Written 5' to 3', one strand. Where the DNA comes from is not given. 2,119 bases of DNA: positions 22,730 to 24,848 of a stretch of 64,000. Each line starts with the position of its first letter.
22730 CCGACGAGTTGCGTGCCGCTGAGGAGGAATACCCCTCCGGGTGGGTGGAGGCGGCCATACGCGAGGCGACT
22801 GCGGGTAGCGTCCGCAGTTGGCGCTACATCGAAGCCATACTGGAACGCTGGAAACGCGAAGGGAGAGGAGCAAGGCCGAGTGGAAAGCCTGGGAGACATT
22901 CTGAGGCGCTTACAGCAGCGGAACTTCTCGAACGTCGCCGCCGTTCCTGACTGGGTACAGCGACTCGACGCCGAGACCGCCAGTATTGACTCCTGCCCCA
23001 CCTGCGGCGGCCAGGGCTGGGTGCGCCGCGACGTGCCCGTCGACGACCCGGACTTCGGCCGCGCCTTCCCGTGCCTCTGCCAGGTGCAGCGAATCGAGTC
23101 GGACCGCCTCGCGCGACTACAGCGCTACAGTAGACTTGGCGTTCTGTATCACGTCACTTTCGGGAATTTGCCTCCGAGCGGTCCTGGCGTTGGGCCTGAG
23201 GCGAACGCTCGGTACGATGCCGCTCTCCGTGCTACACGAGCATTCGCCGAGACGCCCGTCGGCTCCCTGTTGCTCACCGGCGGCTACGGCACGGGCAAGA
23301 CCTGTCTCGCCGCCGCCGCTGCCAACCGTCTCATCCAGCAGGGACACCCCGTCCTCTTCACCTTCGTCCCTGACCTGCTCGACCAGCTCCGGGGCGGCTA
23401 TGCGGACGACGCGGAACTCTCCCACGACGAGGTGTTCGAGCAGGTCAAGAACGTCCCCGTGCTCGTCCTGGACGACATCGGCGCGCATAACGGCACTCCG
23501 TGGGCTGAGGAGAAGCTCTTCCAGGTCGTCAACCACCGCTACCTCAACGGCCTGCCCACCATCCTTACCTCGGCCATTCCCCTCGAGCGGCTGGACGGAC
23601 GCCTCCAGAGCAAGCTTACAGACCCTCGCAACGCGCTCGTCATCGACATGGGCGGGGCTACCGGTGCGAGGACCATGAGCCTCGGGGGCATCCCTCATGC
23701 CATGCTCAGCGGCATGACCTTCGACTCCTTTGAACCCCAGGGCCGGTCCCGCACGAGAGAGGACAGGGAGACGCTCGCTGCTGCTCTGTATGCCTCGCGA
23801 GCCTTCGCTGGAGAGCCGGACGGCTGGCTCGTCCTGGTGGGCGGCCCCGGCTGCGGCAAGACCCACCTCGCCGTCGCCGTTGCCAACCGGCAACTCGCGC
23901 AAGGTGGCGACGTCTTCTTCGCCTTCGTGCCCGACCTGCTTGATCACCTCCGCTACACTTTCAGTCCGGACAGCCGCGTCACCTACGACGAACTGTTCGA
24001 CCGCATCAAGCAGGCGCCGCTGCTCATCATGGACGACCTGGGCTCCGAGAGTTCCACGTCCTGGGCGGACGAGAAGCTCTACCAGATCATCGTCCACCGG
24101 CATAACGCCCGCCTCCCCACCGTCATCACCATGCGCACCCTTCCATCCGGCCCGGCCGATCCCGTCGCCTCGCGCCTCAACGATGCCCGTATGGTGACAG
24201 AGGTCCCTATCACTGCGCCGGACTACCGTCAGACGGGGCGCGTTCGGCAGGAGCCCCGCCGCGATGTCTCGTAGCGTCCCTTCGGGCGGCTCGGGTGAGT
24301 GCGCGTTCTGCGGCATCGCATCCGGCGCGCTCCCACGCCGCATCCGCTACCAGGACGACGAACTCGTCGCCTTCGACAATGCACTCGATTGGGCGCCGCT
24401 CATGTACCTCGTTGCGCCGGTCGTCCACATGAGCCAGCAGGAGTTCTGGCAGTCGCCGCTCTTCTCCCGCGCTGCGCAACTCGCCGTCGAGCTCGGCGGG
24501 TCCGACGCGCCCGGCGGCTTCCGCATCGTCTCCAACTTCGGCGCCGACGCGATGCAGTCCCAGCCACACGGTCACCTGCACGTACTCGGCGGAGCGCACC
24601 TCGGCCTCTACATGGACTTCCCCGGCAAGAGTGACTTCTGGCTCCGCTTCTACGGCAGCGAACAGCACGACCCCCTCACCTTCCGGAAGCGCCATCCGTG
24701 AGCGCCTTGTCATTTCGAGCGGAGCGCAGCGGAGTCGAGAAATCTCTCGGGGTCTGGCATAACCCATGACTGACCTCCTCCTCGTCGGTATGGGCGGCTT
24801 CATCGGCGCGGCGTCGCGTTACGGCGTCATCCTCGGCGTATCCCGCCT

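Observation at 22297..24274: dnaB is followed by a DnaD-domain gene and a DnaC/DnaI-like loader containing two complete AAA+ modules in one polypeptide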

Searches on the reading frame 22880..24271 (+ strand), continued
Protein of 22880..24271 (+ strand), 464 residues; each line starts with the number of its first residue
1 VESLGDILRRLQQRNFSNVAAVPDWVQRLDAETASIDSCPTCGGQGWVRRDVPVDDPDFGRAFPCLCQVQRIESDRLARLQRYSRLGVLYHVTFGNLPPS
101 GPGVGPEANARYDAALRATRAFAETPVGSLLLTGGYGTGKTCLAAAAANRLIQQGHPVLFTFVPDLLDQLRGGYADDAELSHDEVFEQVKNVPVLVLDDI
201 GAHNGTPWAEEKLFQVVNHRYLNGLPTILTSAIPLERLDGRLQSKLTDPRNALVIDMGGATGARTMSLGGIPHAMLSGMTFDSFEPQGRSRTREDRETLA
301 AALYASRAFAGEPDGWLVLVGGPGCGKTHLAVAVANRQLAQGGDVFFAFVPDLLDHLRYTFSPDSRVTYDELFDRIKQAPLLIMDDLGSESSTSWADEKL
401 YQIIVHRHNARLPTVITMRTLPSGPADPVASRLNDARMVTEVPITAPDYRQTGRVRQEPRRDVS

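Call 40: find_encoding_contigs(protein=P0002, flank=10000, max_places=2)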
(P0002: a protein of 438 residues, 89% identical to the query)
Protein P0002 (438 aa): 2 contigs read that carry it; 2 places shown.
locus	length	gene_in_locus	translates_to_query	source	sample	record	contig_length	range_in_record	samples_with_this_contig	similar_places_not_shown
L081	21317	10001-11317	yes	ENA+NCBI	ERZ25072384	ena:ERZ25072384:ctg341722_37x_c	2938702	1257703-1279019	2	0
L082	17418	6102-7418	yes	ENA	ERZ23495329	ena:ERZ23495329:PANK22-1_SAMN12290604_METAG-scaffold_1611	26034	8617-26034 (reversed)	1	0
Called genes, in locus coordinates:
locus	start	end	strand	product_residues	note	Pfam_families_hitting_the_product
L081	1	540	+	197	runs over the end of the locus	PF00677:Lum_binding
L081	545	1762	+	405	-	PF00926:DHBP_synthase, PF00925:GTP_cyclohydro2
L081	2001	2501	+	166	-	PF00885:DMRL_synthase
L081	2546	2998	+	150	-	PF09424:YqeY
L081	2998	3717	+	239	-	PF13507:GATase_5, PF01965:DJ-1_PfpI (weak), PF07685:GATase_3 (weak)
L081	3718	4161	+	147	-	PF00892:EamA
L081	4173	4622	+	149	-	PF00892:EamA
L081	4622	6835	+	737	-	PF18072:FGAR-AT_linker, PF00586:AIRS, PF02769:AIRS_C, PF00586:AIRS, PF02769:AIRS_C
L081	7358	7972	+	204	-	PF01281:Ribosomal_L9_N, PF03948:Ribosomal_L9_C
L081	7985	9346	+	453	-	PF00772:DnaB, PF03796:DnaB_C, PF13481:AAA_25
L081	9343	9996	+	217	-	PF07261:DnaB_2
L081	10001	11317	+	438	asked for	PF01695:IstB_IS21, PF00308:Bac_DnaA (faint), PF13191:AAA_16 (faint), PF13604:AAA_30 (faint), PF20720:nSTAND3 (faint), PF24883:NPHP3_N (faint), PF00004:AAA (weak), PF01695:IstB_IS21, +4 more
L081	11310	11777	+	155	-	PF11969:DcpS_C (weak), PF01230:HIT (weak)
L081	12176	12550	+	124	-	PF02537:CRCB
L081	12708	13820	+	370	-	PF04909:Amidohydro_2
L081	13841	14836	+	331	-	PF13623:SurA_N_2 (weak), PF13624:SurA_N_3 (weak), PF00639:Rotamase (faint)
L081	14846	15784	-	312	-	PF02153:PDH_N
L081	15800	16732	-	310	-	PF12911:OppC_N, PF00528:BPD_transp_1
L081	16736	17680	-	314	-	PF19300:BPD_transp_1_N, PF00528:BPD_transp_1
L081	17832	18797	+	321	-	PF00005:ABC_tran, PF13304:AAA_21 (faint)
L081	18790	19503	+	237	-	PF01061:ABC2_membrane, PF12679:ABC2_membrane_2, PF12698:ABC2_membrane_3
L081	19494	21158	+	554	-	PF23357:DUF7088 (weak), PF09822:ABC_transp_aux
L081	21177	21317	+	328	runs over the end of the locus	PF14238:DUF4340 (weak)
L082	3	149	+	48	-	?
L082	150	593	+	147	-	PF00892:EamA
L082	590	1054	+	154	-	PF00892:EamA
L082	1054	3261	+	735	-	PF18072:FGAR-AT_linker, PF00586:AIRS, PF02769:AIRS_C, PF00586:AIRS, PF02769:AIRS_C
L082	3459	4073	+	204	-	PF01281:Ribosomal_L9_N, PF03948:Ribosomal_L9_C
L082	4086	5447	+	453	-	PF00772:DnaB, PF03796:DnaB_C, PF13481:AAA_25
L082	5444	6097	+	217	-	PF07261:DnaB_2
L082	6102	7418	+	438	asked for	PF01695:IstB_IS21, PF00308:Bac_DnaA (faint), PF13191:AAA_16 (faint), PF13604:AAA_30 (faint), PF20720:nSTAND3 (faint), PF24883:NPHP3_N (faint), PF00004:AAA (weak), PF01695:IstB_IS21, +4 more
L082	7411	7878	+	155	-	PF11969:DcpS_C (weak), PF01230:HIT (weak)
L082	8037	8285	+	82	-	-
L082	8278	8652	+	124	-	PF02537:CRCB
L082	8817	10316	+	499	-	PF13481:AAA_25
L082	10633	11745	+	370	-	PF04909:Amidohydro_2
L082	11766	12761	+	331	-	PF13623:SurA_N_2 (weak), PF13624:SurA_N_3 (weak), PF00639:Rotamase (faint)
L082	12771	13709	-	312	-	PF02153:PDH_N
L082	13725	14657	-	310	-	PF12911:OppC_N, PF00528:BPD_transp_1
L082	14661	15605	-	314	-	PF19300:BPD_transp_1_N, PF00528:BPD_transp_1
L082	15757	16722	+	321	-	PF00005:ABC_tran, PF13304:AAA_21 (faint)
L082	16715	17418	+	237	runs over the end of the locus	PF01061:ABC2_membrane, PF12679:ABC2_membrane_2, PF12698:ABC2_membrane_3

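Call 46: find_encoding_contigs(protein=P0112, flank=6000, max_places=2)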
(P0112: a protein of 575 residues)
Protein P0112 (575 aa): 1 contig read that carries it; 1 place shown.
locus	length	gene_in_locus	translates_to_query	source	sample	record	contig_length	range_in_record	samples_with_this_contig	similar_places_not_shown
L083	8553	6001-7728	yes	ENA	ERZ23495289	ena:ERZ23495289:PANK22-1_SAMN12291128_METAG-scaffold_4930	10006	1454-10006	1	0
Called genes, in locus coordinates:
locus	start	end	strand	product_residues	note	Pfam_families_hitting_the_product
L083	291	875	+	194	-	-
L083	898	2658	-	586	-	PF00501:AMP-binding, PF13193:AMP-binding_C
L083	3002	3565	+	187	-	PF01281:Ribosomal_L9_N, PF03948:Ribosomal_L9_C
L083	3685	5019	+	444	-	PF00772:DnaB, PF13481:AAA_25, PF03796:DnaB_C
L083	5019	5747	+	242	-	PF07261:DnaB_2 (weak)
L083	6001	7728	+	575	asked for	PF00004:AAA (faint), PF00005:ABC_tran (faint), PF00158:Sigma54_activat (faint), PF00308:Bac_DnaA (faint), PF00437:T2SSE (faint), PF00910:RNA_helicase (faint), PF01695:IstB_IS21, PF01695:IstB_IS21, +21 more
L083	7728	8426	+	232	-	-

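Call 55: fold_search(model_id=the predicted structure, library=viral)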
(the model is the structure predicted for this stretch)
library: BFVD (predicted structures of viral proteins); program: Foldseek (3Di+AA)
matches with E <= 10: 1563; with E <= 0.001: 186
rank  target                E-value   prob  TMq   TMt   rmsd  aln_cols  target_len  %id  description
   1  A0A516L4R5            3.9e-13  1.00  0.42  0.73  11.3       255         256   25  (no name in the UniProt tables at hand)
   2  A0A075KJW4            2.7e-12  1.00  0.38  0.61   4.2       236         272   23  Putative DnaC [Lactobacillus phage Ld17]
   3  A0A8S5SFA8            1.2e-11  1.00  0.35  0.55  16.2       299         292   23  Replicative helicase [Siphoviridae sp. ct3q24]
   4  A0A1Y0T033            1.2e-11  1.00  0.33  0.46  20.3       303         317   21  DNA replication protein [Pseudomonas phage Skulduggery]
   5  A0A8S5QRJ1            2.3e-11  1.00  0.34  0.50  11.3       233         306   23  Replicative helicase [Myoviridae sp. ctRTx89]
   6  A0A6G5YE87            2.7e-11  1.00  0.35  0.63  15.6       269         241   19  (no name in the UniProt tables at hand)
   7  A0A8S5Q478            5.9e-11  1.00  0.36  0.67   5.0       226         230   22  Replicative helicase (Fragment) [Siphoviridae sp. ctLNL10]
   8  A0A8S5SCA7            6.6e-11  1.00  0.34  0.57   8.5       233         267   23  Replicative helicase [Siphoviridae sp. ctqBc4]
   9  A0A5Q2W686            3.1e-10  1.00  0.34  0.55  11.6       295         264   22  (no name in the UniProt tables at hand)
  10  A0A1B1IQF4            3.3e-10  1.00  0.34  0.57   6.9       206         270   25  (no name in the UniProt tables at hand)
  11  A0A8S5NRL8            1.3e-09  1.00  0.34  0.65   4.6       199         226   23  Replicative helicase [Myoviridae sp. cteaT5]
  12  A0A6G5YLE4            1.5e-09  1.00  0.31  0.47   8.9       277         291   20  (no name in the UniProt tables at hand)
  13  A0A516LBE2            5.4e-09  1.00  0.27  0.44  17.6       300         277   18  (no name in the UniProt tables at hand)
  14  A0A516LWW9            1.2e-08  1.00  0.36  0.49   3.2       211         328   18  (no name in the UniProt tables at hand)
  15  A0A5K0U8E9            1.3e-08  1.00  0.23  0.14  21.7       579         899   14  AAA-domain-containing protein [Yasminevirus sp. GU-2018]
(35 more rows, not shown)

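Call 70: search_protein_representatives(protein=P0112)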
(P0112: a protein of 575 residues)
Query: 575 residues. Proteins with E-value up to 0.001 (for the whole library): 20680; up to 1e-10: 4141; up to 1e-30: 390. The best 150 are listed.
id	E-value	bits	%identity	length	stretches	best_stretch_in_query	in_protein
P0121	2.2e-163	561.1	74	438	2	369-542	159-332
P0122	2.4e-146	504.9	45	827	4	328-519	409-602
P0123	1.1e-127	443.3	48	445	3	2-272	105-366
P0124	9.2e-123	427.1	48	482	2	3-351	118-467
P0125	1.8e-120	419.5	48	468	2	2-302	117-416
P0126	3.2e-118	412.1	49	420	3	2-169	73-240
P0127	5.0e-118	411.4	48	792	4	360-518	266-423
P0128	1.9e-114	399.6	55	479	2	359-572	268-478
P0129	1.5e-109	383.4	46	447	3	357-510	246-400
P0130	1.1e-102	360.8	56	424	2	3-170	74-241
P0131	1.1e-94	334.4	50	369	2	3-211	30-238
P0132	3.4e-92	326.2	46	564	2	3-170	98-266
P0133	5.6e-91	322.2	46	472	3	2-136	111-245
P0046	3.2e-90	319.6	51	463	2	360-570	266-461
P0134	1.6e-87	310.8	49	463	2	359-565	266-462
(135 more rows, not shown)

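Call 75: find_related_loci(query=A1, collection=viral_contigs, flank=5000)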
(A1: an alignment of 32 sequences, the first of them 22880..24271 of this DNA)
Query A1 (464 aa) in viral_contigs; peptide patterns used: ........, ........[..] (x = any residue, [..] = any of these).
600 stretches matched a pattern (row limit reached: there are more); 515 encode a relative of the query (tblastn E <= 1e-3); the best 80 are kept; 80 distinct loci.
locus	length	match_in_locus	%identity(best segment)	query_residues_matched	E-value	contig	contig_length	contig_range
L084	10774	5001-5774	38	9-451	5e-38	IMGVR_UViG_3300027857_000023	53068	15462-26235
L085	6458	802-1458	43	38-450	5e-38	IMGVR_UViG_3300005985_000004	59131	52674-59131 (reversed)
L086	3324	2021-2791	31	1-449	2e-30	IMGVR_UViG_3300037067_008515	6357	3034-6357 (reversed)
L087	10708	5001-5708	35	35-454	4e-26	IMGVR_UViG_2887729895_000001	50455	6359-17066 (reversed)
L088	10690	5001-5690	32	35-453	6e-25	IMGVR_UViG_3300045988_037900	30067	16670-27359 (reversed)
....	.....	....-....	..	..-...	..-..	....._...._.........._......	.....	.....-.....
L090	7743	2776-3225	40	94-417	3e-23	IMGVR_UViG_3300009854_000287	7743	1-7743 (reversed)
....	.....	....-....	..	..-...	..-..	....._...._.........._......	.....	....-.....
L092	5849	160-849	32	35-453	6e-23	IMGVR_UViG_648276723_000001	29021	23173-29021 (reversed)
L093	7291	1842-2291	38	94-417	1e-22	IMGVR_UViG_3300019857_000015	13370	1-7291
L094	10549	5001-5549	42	123-454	1e-22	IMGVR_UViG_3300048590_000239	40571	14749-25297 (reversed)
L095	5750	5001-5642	33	39-452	5e-22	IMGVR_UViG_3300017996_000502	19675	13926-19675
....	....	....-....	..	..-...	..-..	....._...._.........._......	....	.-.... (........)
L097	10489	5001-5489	35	122-434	2e-21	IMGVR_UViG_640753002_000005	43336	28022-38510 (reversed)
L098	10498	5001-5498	38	108-433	1e-21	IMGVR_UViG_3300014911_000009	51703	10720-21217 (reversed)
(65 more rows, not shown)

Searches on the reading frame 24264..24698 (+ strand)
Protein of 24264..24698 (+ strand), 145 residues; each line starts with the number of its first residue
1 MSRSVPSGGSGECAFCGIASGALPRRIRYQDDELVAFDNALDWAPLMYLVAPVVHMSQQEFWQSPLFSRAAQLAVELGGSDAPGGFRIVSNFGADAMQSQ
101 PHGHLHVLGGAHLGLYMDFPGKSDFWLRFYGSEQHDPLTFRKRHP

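Call 3: search_protein_families(library=pfam, proteins=[window:24264-24698:+], max_evalue=0.01)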
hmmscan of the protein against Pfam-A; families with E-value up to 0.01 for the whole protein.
window:24264-24698:+ (145 aa): 2 families
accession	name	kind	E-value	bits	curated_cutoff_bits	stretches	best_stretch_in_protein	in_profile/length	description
PF11969.13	DcpS_C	-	2.3e-06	28.5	24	1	12-112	1-104/114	Scavenger mRNA decapping enzyme C-term binding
PF01230.28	HIT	-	3.8e-06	27.9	21.5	1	24-112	5-97/98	HIT domain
